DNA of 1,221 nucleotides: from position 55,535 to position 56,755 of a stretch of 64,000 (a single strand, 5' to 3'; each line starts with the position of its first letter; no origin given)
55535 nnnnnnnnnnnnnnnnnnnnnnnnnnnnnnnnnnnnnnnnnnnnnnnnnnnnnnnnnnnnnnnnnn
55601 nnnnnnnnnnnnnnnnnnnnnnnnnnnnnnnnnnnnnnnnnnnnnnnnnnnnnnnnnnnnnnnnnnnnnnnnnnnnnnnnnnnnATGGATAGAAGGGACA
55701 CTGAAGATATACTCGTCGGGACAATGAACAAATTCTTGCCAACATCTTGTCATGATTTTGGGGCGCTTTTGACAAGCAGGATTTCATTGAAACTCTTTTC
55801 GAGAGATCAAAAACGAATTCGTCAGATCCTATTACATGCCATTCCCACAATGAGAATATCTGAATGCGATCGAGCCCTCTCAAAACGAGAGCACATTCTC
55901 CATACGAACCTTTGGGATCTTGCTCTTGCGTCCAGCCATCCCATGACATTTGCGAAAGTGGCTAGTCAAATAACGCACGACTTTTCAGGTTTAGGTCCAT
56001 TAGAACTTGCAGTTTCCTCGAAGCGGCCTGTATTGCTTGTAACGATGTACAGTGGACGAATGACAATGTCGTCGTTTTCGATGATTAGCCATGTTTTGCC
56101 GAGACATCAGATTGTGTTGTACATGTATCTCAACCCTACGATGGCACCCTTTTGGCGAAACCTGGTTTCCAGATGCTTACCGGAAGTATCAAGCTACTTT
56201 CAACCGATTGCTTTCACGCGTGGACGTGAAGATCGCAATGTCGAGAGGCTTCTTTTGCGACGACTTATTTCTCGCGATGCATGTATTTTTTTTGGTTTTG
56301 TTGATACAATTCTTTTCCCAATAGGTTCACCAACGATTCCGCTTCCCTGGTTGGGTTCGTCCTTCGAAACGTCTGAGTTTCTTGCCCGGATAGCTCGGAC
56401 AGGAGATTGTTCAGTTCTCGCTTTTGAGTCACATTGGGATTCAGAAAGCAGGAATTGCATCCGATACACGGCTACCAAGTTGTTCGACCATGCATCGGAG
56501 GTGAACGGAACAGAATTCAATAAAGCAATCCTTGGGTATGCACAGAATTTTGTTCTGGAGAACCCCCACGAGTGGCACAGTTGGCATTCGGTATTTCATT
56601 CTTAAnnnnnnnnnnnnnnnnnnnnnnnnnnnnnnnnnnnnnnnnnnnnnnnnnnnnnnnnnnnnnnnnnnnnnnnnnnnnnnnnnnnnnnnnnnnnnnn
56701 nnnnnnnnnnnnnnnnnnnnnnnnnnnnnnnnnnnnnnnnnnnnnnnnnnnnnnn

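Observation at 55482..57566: Candidate new lipopeptide (RiPP-like) system: Cys-tailed micro-peptide plus tandem LpxL-like acyltransferases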

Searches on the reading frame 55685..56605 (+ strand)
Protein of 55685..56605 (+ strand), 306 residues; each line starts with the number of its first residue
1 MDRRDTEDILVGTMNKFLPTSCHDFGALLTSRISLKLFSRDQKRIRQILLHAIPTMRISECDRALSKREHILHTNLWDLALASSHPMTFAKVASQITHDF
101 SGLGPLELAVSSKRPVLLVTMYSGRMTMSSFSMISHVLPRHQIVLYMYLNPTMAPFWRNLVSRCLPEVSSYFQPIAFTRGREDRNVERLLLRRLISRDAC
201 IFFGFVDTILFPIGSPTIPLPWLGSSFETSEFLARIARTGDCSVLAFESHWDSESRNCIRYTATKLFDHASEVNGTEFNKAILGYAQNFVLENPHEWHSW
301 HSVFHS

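Call 6: search_protein_families(library=pfam, proteins=[window:55685-56605:+], max_evalue=0.01)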
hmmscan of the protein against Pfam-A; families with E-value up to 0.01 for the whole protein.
window:55685-56605:+ (306 aa): 0 families

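Call 8: search_protein_families(library=ncbifam, proteins=[window:55685-56605:+], max_evalue=0.1)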
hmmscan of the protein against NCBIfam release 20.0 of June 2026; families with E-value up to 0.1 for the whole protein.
window:55685-56605:+ (306 aa): 0 families

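Call 13: search_solved_structures(query=window:55685-56605:+, max_evalue=10, show_alignments=2)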
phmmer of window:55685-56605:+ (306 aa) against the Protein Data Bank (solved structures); distinct sequences matched with E-value up to 10: 2.
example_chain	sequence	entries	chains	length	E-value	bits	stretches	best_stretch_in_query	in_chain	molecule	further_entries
1ap7_A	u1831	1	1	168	0.65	12.6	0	180-223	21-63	P19-INK4D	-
1blx_B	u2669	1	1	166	0.66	12.6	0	182-224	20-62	P19INK4D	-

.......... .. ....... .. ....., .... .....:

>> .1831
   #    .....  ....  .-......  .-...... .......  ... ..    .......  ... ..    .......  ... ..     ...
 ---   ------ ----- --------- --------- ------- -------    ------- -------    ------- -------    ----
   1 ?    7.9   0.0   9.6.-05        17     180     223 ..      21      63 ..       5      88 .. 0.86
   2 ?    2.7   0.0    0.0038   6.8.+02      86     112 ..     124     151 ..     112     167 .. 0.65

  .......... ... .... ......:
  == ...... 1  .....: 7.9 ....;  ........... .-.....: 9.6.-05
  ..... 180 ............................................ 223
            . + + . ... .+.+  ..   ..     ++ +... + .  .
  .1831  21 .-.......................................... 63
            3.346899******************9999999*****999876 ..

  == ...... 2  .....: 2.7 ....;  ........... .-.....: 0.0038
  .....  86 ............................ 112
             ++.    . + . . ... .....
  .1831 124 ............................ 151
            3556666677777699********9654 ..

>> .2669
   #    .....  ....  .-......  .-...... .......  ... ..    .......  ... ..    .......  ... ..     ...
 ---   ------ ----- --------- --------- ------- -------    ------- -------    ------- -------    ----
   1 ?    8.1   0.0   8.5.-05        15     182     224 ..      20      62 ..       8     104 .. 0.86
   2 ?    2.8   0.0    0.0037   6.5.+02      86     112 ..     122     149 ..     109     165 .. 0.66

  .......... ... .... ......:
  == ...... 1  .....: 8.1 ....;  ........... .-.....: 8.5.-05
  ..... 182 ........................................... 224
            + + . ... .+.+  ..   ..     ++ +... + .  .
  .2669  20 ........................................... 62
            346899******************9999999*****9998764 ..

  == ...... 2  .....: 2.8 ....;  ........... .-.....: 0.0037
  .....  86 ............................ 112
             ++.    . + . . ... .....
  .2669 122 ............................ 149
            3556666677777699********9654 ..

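Call 14: find_homologous_proteins(query=window:55685-56605:+, max_evalue=0.1)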
Query window:55685-56605:+ (306 aa): 1 proteins with E <= 0.1 among 1964 candidates.
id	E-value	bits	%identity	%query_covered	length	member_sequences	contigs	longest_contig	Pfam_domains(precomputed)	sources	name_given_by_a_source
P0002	3.1e-206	702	100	100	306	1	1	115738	-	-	-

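Call 25: predict_structure(protein=window:55685-56605:+)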
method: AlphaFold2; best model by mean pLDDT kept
length: 306 residues; sequences in the alignment: 1
mean_pLDDT: 39.5   pTM: 0.25
mean pLDDT of the five models: 39.5, 34.6, 32.0, 31.6, 30.0
residues with pLDDT >= 90: 0; 70-90: 0; 50-70: 11; < 50: 295
segments of 3 or more residues with pLDDT < 50: 1-11, 20-24, 30-37, 39-306
pLDDT, mean of each block of 10 residues (from residue 1): 46 50 50 48 48 43 41 45 39 42 38 39 38 40 40 45 40 38 38 34 28 22 33 37 31 31 34 42 43 43 37
secondary structure, 60 per line:
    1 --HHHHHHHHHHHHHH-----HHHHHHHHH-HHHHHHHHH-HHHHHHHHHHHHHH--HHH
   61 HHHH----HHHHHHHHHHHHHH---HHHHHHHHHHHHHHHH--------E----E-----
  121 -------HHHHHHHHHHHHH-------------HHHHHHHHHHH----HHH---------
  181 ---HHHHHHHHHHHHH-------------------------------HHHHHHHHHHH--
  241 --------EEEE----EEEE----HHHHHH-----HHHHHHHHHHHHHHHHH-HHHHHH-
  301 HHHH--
elements in order: H3-16 H22-30 H32-40 H42-55 H58-64 H69-82 H86-101 H128-140 H154-164 H184-196 H228-238 E249-252 E257-260 H265-270 H276-292 H294-299 H301-304

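Call 28: search_protein_families(library=pfam, proteins=[window:55685-56605:+], max_evalue=10)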
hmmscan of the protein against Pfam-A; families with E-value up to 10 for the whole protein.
window:55685-56605:+ (306 aa): 0 families

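Call 80: predict_structure(alignment_id=A6)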
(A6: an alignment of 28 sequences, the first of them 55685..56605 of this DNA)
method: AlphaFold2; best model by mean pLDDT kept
length: 306 residues; sequences in the alignment: 28
mean_pLDDT: 80.8   pTM: 0.81
mean pLDDT of the five models: 80.8, 77.6, 77.5, 76.9, 76.1
residues with pLDDT >= 90: 46; 70-90: 208; 50-70: 52; < 50: 0
segments of 3 or more residues with pLDDT < 50: none
pLDDT, mean of each block of 10 residues (from residue 1): 73 82 85 84 88 67 77 84 76 75 87 89 83 75 68 83 84 74 76 76 66 78 89 90 90 70 86 93 92 87 78
secondary structure, 60 per line:
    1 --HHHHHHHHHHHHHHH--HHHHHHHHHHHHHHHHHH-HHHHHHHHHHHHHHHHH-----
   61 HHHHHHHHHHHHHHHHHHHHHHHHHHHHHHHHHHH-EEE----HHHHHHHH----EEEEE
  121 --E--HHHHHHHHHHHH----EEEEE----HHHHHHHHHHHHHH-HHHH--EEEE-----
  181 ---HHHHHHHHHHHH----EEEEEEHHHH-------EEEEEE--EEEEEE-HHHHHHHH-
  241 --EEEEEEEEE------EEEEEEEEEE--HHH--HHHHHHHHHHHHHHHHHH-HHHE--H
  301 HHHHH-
elements in order: H3-17 H20-37 H39-55 H61-95 E97-99 H104-111 E116-120 H126-137 E142-146 H151-164 H166-169 E172-175 H184-195 E200-205 H206-209 E217-222 E225-230 H232-239 E243-251 E258-267 H275-292 H300-305

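Call 83: fold_search(model_id=the predicted structure, library=pdb)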
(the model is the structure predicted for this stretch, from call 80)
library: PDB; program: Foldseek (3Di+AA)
matches with E <= 10: 752; with E <= 0.001: 14
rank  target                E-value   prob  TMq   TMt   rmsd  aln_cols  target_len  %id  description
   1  5knk                  1.2e-09  1.00  0.65  0.62   7.0       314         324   13  Lipid A secondary acyltransferase LpxM from Acinetobacter baumannii with catalytic residue substitution (E127A) (released 2016-09-28)
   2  5f2z_A                2.8e-09  1.00  0.60  0.72   4.7       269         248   14  Crystal structure of membrane associated PatA from Mycobacterium smegmatis in complex with palmitate - P21 space group (released 2016-03-09)
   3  5oce_A                3.0e-09  1.00  0.60  0.70   4.8       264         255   13  THE MOLECULAR MECHANISM OF SUBSTRATE RECOGNITION AND CATALYSIS OF THE MEMBRANE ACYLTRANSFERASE PatA -- Complex of PatA (released 2017-12-27)
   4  5f31                  3.0e-09  1.00  0.59  0.70   4.8       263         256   15  Crystal structure of membrane associated PatA from Mycobacterium smegmatis in complex with palmitate - P 42 21 2 space g (released 2016-03-09)
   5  5oce_B                3.7e-09  1.00  0.59  0.70   4.8       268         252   14  THE MOLECULAR MECHANISM OF SUBSTRATE RECOGNITION AND CATALYSIS OF THE MEMBRANE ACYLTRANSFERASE PatA -- Complex of PatA (released 2017-12-27)
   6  7ojt_A                4.9e-09  1.00  0.59  0.71   4.8       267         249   14  Crystal structure of unliganded PatA, a membrane associated acyltransferase from Mycobacterium smegmatis (released 2021-10-27)
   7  5kn7                  5.2e-09  1.00  0.67  0.64   6.1       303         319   14  Lipid A secondary acyltransferase LpxM from Acinetobacter baumannii (released 2016-09-28)
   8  5f2z_C                6.1e-09  1.00  0.59  0.72   4.7       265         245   15  Crystal structure of membrane associated PatA from Mycobacterium smegmatis in complex with palmitate - P21 space group (released 2016-03-09)
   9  5f2t_A                8.5e-09  1.00  0.60  0.72   4.7       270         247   14  Crystal structure of membrane associated PatA from Mycobacterium smegmatis in complex with palmitate - C 2 space group (released 2016-03-09)
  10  5f2t_B                9.0e-09  1.00  0.61  0.70   4.6       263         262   14  Crystal structure of membrane associated PatA from Mycobacterium smegmatis in complex with palmitate - C 2 space group (released 2016-03-09)
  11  5f2z_B                9.5e-09  1.00  0.59  0.70   5.1       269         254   14  Crystal structure of membrane associated PatA from Mycobacterium smegmatis in complex with palmitate - P21 space group (released 2016-03-09)
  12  5f2z_D                1.6e-08  1.00  0.61  0.71   4.9       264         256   14  Crystal structure of membrane associated PatA from Mycobacterium smegmatis in complex with palmitate - P21 space group (released 2016-03-09)
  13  5f34_C                3.0e-08  1.00  0.58  0.69   4.9       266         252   14  Crystal structure of membrane associated PatA from Mycobacterium smegmatis in complex with S-hexadecyl Coenzyme A - P2 (released 2016-03-09)
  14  5f34_A                4.9e-08  1.00  0.58  0.68   4.9       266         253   13  Crystal structure of membrane associated PatA from Mycobacterium smegmatis in complex with S-hexadecyl Coenzyme A - P2 (released 2016-03-09)
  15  8e4y                  2.8e-03  0.99  0.36  0.19  17.9       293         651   12  Cryo-EM structure of human glycerol-3-phosphate acyltransferase 1 (GPAT1) in complex with 2-oxohexadecyl-CoA (released 2022-12-21)
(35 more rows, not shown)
